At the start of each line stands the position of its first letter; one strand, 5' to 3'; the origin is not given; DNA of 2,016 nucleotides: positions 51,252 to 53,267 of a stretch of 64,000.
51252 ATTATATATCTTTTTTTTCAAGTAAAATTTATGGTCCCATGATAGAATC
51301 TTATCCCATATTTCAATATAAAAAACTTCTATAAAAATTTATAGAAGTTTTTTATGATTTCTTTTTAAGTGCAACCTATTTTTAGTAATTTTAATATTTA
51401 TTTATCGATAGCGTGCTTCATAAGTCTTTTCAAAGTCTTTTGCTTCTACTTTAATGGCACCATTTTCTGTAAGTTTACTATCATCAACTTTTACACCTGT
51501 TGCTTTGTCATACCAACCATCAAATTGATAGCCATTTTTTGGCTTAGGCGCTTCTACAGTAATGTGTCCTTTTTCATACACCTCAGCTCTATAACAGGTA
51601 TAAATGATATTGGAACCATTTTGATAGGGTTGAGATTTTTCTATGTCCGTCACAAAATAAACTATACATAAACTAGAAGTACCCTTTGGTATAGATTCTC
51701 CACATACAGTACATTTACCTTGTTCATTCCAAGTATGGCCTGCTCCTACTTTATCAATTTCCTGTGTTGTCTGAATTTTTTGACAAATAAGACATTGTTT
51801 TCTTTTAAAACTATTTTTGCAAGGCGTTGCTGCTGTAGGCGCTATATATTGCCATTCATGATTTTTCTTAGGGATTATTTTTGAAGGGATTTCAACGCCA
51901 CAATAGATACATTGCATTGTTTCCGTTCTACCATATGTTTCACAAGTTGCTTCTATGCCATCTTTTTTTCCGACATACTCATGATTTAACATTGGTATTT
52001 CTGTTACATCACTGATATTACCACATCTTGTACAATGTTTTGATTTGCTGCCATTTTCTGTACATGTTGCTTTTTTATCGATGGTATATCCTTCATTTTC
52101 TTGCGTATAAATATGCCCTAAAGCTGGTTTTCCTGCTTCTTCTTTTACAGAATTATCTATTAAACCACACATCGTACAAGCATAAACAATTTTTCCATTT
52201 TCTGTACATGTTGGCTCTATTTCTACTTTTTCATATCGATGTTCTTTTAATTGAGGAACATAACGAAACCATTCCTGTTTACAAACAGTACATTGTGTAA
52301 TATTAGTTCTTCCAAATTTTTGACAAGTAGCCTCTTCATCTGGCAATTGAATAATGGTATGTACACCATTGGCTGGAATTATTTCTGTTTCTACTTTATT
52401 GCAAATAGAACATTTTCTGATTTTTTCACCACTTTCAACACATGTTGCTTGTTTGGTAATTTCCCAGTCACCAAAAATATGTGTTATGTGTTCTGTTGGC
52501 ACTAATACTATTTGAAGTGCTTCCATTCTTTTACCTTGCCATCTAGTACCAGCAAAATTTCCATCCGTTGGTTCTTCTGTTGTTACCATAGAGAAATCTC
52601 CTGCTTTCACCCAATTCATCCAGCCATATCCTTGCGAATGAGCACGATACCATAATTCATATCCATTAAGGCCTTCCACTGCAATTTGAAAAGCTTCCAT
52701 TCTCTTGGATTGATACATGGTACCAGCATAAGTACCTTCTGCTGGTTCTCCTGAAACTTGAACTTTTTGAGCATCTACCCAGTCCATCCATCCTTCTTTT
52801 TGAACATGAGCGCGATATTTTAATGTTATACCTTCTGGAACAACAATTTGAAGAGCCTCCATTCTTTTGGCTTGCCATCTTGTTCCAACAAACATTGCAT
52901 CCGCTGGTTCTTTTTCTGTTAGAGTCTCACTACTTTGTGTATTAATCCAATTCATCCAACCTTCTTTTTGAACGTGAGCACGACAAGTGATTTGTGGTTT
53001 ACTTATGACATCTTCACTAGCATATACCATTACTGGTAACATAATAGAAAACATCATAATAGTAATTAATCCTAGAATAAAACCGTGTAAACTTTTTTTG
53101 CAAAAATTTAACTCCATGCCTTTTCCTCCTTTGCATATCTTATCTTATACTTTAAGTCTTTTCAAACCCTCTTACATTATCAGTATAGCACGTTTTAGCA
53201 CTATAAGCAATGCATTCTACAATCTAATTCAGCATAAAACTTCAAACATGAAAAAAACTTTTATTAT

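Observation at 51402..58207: Three ChW-triplet surface proteins embedded in a wall-glycopolymer locus: a candidate anchor-ligand pair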

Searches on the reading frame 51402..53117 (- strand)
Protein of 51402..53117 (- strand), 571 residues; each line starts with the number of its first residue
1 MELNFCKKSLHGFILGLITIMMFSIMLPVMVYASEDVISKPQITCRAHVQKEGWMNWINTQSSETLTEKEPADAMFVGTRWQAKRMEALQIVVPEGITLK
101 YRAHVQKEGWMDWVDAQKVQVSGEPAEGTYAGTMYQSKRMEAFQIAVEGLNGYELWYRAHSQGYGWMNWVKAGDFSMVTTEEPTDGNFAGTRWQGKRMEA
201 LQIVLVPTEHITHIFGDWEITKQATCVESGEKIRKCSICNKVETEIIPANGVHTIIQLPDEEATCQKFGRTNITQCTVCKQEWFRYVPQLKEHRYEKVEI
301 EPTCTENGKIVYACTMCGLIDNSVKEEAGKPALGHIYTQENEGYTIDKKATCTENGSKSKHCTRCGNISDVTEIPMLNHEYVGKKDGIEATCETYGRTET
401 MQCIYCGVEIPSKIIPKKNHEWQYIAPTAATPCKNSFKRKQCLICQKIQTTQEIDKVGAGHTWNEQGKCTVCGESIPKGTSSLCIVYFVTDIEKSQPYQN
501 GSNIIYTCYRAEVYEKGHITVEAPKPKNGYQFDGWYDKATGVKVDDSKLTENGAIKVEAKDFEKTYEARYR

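Call 3: search_protein_families(library=pfam, proteins=[window:51402-53117:-], max_evalue=0.01)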
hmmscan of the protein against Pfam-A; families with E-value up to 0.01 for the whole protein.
window:51402-53117:- (571 aa): 3 families
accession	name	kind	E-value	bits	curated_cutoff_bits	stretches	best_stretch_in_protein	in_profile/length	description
PF07538.16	ChW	-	3.4e-28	97.6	22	3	104-149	1-35/35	Clostridial hydrophobic W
PF09479.16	Flg_new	-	0.00022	21.7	27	1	512-560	15-65/65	Listeria-Bacteroides repeat domain (List_Bact_rpt)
PF18998.6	Flg_new_2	-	0.00023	21.5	23.6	1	515-549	21-54/73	Divergent InlB B-repeat domain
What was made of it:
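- Closest known: ChW proteins of Clostridium acetobutylicum. Same: Same Pfam family PF07538 (call 3).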

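Call 50: search_protein_families(library=ncbifam, proteins=[window:51402-53117:-], max_evalue=0.001)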
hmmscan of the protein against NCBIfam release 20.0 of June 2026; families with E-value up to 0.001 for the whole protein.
window:51402-53117:- (571 aa): 0 families

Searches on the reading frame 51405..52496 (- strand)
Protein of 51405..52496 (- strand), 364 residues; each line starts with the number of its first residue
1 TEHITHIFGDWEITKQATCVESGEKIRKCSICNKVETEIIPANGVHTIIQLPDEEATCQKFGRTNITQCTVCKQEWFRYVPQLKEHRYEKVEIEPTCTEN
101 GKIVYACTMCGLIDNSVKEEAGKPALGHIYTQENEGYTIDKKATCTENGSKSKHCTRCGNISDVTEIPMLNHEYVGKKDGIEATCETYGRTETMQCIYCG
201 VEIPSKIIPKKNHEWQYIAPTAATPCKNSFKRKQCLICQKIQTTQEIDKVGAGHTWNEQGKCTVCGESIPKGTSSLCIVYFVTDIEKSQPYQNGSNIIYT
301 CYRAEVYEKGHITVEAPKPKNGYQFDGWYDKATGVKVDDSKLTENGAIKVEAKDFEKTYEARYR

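Call 62: find_homologous_proteins(query=window:51405-52496:-, max_evalue=0.00001)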
Query seq(364 aa) (364 aa): 79 proteins with E <= 0.00001 among 652 candidates.
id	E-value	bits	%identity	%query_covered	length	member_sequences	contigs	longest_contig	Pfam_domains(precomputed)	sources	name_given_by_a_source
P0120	1.6e-250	849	100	100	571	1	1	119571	PF07538.17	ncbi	-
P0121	6.5e-34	136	31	99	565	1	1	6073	-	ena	-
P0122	2.4e-33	134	30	64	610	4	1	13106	-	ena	-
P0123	1.6e-32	131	27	69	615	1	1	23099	-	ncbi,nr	ncbi:MAG: hypothetical protein J6Q82_03750, partial [Clostridia bacterium]|nr:hypothetical protein [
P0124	2.4e-32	131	31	66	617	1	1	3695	-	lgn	-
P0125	3.1e-31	127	27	54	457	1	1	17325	-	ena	-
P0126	4.3e-25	107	37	65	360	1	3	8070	-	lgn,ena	-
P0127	2.3e-23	101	32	54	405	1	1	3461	-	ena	-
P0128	5.0e-21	93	30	70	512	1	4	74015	PF16459.12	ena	-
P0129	5.9e-20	90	31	68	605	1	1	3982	-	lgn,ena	-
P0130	8.0e-20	89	30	65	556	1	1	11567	-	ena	-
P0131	1.5e-19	88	27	88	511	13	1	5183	PF13306.13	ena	-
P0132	1.9e-19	88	31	69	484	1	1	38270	PF00404.25,PF00963.25,PF27050.1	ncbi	-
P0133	2.1e-18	85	27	64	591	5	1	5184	PF19081.7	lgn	-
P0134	3.0e-18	84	31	52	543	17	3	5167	PF19081.7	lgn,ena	-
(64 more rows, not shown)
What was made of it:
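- The Cys-rich passenger occurs elsewhere with choline-binding, dockerin or cohesin modules, which places ChW in the anchor slot (call 62).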

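Call 63: find_encoding_contigs(protein=P0120, flank=10000, max_places=3)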
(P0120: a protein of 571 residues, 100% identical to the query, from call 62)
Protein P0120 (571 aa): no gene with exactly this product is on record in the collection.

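Call 66: find_encoding_contigs(protein=P0201, flank=8000, max_places=8)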
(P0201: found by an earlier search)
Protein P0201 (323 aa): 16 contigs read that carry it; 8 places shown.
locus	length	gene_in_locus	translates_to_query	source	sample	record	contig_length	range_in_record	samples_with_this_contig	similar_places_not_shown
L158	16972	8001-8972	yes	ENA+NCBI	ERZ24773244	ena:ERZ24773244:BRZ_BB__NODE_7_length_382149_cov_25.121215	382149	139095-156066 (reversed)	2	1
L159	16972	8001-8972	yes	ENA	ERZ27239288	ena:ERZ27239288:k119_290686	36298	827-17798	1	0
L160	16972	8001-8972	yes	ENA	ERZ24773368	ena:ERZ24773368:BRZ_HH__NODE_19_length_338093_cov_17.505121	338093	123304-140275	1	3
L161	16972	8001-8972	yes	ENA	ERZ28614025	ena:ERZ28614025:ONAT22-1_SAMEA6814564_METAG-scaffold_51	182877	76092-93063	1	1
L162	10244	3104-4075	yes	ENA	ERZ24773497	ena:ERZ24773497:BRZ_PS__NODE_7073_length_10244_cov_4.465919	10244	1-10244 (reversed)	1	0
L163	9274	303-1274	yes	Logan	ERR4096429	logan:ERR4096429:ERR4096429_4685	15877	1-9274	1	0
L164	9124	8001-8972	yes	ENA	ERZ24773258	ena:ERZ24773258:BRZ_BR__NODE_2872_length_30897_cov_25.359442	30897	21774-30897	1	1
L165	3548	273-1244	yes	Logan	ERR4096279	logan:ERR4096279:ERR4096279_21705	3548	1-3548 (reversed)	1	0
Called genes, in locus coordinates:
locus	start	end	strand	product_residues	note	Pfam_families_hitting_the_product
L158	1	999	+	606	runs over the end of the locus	PF00009:GTP_EFTU, PF01926:MMR_HSR1 (weak), PF22042:EF-G_D2, PF03144:GTP_EFTU_D2, PF00679:EFG_C, PF21018:BipA_C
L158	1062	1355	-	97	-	-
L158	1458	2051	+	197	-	PF01596:Methyltransf_3, PF01135:PCMT, PF01564:Spermine_synth (weak), PF13578:Methyltransf_24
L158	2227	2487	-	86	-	-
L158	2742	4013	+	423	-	PF00483:NTP_transferase, PF01128:IspD (weak), PF12804:NTP_transf_3, PF25084:LbH_EIF2B, PF00132:Hexapep, PF25087:GMPPB_C, PF00132:Hexapep, PF14602:Hexapep_2 (weak)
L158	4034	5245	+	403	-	PF24677:DUF7657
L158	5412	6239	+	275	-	PF01370:Epimerase, PF02719:Polysacc_synt_2 (faint), PF04321:RmlD_sub_bind, PF16363:GDP_Man_Dehyd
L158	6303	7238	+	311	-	PF00483:NTP_transferase, PF12804:NTP_transf_3 (weak)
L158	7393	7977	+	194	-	PF00908:dTDP_sugar_isom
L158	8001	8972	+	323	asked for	PF01073:3Beta_HSD, PF01370:Epimerase, PF02719:Polysacc_synt_2, PF04321:RmlD_sub_bind, PF07993:NAD_binding_4, PF16363:GDP_Man_Dehyd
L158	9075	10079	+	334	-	PF19554:DUF6077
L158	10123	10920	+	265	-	-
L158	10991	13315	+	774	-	PF00535:Glycos_transf_2, PF13641:Glyco_tranf_2_3 (weak), PF13439:Glyco_transf_4, PF00534:Glycos_transf_1, PF13692:Glyco_trans_1_4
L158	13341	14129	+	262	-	PF01061:ABC2_membrane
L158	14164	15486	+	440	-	PF00005:ABC_tran, PF14524:Wzt_C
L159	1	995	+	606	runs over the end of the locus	?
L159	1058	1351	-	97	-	-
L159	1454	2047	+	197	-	PF01596:Methyltransf_3, PF01135:PCMT, PF01564:Spermine_synth (weak), PF13578:Methyltransf_24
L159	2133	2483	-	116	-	-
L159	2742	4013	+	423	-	PF00483:NTP_transferase, PF01128:IspD (weak), PF12804:NTP_transf_3, PF25084:LbH_EIF2B, PF00132:Hexapep, PF25087:GMPPB_C, PF00132:Hexapep, PF14602:Hexapep_2 (weak)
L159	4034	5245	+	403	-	PF24677:DUF7657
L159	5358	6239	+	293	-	PF02719:Polysacc_synt_2 (weak), PF04321:RmlD_sub_bind, PF01370:Epimerase, PF16363:GDP_Man_Dehyd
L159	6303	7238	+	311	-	PF00483:NTP_transferase, PF12804:NTP_transf_3 (weak)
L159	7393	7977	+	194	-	PF00908:dTDP_sugar_isom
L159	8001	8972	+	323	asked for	PF01073:3Beta_HSD, PF01370:Epimerase, PF02719:Polysacc_synt_2, PF04321:RmlD_sub_bind, PF07993:NAD_binding_4, PF16363:GDP_Man_Dehyd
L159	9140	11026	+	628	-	PF13727:CoA_binding_3, PF17836:PglD_N (weak), PF00106:adh_short (weak), PF04321:RmlD_sub_bind, PF01073:3Beta_HSD, PF01370:Epimerase, PF02719:Polysacc_synt_2, PF16363:GDP_Man_Dehyd, +1 more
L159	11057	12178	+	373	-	PF01041:DegT_DnrJ_EryC1, PF00266:Aminotran_5 (weak), PF01212:Beta_elim_lyase (weak), PF05889:SepSecS (faint)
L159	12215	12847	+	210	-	PF02397:Bac_transf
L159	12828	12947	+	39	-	-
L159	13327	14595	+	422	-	PF02655:ATP-grasp_3 (weak), PF15632:ATPgrasp_Ter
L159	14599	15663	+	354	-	-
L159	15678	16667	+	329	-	PF04339:FemAB_like (faint), PF02388:FemAB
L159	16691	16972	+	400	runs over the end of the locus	PF00534:Glycos_transf_1, PF13692:Glyco_trans_1_4, PF13524:Glyco_trans_1_2 (weak)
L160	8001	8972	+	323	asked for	PF01073:3Beta_HSD, PF01370:Epimerase, PF02719:Polysacc_synt_2, PF04321:RmlD_sub_bind, PF07993:NAD_binding_4, PF16363:GDP_Man_Dehyd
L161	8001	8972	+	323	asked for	PF01073:3Beta_HSD, PF01370:Epimerase, PF02719:Polysacc_synt_2, PF04321:RmlD_sub_bind, PF07993:NAD_binding_4, PF16363:GDP_Man_Dehyd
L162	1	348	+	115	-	?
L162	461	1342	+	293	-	PF02719:Polysacc_synt_2 (weak), PF04321:RmlD_sub_bind, PF01370:Epimerase, PF16363:GDP_Man_Dehyd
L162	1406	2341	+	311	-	PF00483:NTP_transferase, PF12804:NTP_transf_3 (weak)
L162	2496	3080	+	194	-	PF00908:dTDP_sugar_isom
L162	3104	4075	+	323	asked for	PF01073:3Beta_HSD, PF01370:Epimerase, PF02719:Polysacc_synt_2, PF04321:RmlD_sub_bind, PF07993:NAD_binding_4, PF16363:GDP_Man_Dehyd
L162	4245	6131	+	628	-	PF13727:CoA_binding_3, PF17836:PglD_N (weak), PF00106:adh_short (weak), PF04321:RmlD_sub_bind, PF01073:3Beta_HSD, PF01370:Epimerase, PF02719:Polysacc_synt_2, PF16363:GDP_Man_Dehyd, +1 more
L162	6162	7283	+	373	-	PF01041:DegT_DnrJ_EryC1, PF00266:Aminotran_5 (weak), PF01212:Beta_elim_lyase (weak), PF05889:SepSecS (faint)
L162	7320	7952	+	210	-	PF02397:Bac_transf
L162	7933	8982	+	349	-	PF01757:Acyl_transf_3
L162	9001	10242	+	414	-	?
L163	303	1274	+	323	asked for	PF01073:3Beta_HSD, PF01370:Epimerase, PF02719:Polysacc_synt_2, PF04321:RmlD_sub_bind, PF07993:NAD_binding_4, PF16363:GDP_Man_Dehyd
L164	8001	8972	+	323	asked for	PF01073:3Beta_HSD, PF01370:Epimerase, PF02719:Polysacc_synt_2, PF04321:RmlD_sub_bind, PF07993:NAD_binding_4, PF16363:GDP_Man_Dehyd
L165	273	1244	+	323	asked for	PF01073:3Beta_HSD, PF01370:Epimerase, PF02719:Polysacc_synt_2, PF04321:RmlD_sub_bind, PF07993:NAD_binding_4, PF16363:GDP_Man_Dehyd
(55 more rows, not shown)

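Call 68: find_encoding_contigs(protein=P0204, flank=7000, max_places=4)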
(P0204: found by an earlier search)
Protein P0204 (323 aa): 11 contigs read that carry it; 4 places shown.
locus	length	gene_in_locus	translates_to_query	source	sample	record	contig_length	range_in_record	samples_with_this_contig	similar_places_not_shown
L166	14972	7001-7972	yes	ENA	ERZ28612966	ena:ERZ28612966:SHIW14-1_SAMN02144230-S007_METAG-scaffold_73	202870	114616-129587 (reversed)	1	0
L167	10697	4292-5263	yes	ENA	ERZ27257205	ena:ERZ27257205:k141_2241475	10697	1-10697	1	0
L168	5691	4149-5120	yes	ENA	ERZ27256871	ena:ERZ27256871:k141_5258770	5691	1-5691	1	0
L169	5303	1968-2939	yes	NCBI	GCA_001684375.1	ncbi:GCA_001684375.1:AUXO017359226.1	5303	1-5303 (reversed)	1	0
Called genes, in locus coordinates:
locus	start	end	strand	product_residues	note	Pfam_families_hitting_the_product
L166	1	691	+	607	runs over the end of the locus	PF00009:GTP_EFTU, PF01926:MMR_HSR1 (weak), PF22042:EF-G_D2, PF03144:GTP_EFTU_D2, PF00679:EFG_C, PF21018:BipA_C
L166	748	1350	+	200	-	PF01596:Methyltransf_3, PF01135:PCMT, PF13578:Methyltransf_24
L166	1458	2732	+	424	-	PF00483:NTP_transferase, PF01128:IspD (weak), PF12804:NTP_transf_3, PF25084:LbH_EIF2B, PF25087:GMPPB_C, PF00132:Hexapep, PF14602:Hexapep_2 (weak)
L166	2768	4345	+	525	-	PF24677:DUF7657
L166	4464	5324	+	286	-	PF01370:Epimerase, PF02719:Polysacc_synt_2 (weak), PF04321:RmlD_sub_bind, PF16363:GDP_Man_Dehyd, PF07993:NAD_binding_4 (faint)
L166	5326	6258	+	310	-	PF00483:NTP_transferase, PF12804:NTP_transf_3 (weak)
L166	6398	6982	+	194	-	PF00908:dTDP_sugar_isom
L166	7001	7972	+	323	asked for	PF01073:3Beta_HSD, PF01370:Epimerase, PF02719:Polysacc_synt_2, PF04321:RmlD_sub_bind, PF07993:NAD_binding_4, PF16363:GDP_Man_Dehyd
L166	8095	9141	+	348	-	PF19554:DUF6077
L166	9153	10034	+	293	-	-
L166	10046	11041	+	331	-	PF00106:adh_short (weak), PF01073:3Beta_HSD, PF01370:Epimerase, PF02719:Polysacc_synt_2, PF04321:RmlD_sub_bind, PF08659:KR, PF13460:NAD_binding_10, PF16363:GDP_Man_Dehyd, +2 more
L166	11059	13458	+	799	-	-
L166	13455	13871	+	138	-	-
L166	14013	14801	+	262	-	PF01061:ABC2_membrane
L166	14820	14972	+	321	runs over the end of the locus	PF00535:Glycos_transf_2, PF10111:Glyco_tranf_2_2, PF13641:Glyco_tranf_2_3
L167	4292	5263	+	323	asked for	PF01073:3Beta_HSD, PF01370:Epimerase, PF02719:Polysacc_synt_2, PF04321:RmlD_sub_bind, PF07993:NAD_binding_4, PF16363:GDP_Man_Dehyd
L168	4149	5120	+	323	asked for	PF01073:3Beta_HSD, PF01370:Epimerase, PF02719:Polysacc_synt_2, PF04321:RmlD_sub_bind, PF07993:NAD_binding_4, PF16363:GDP_Man_Dehyd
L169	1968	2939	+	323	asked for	PF01073:3Beta_HSD, PF01370:Epimerase, PF02719:Polysacc_synt_2, PF04321:RmlD_sub_bind, PF07993:NAD_binding_4, PF16363:GDP_Man_Dehyd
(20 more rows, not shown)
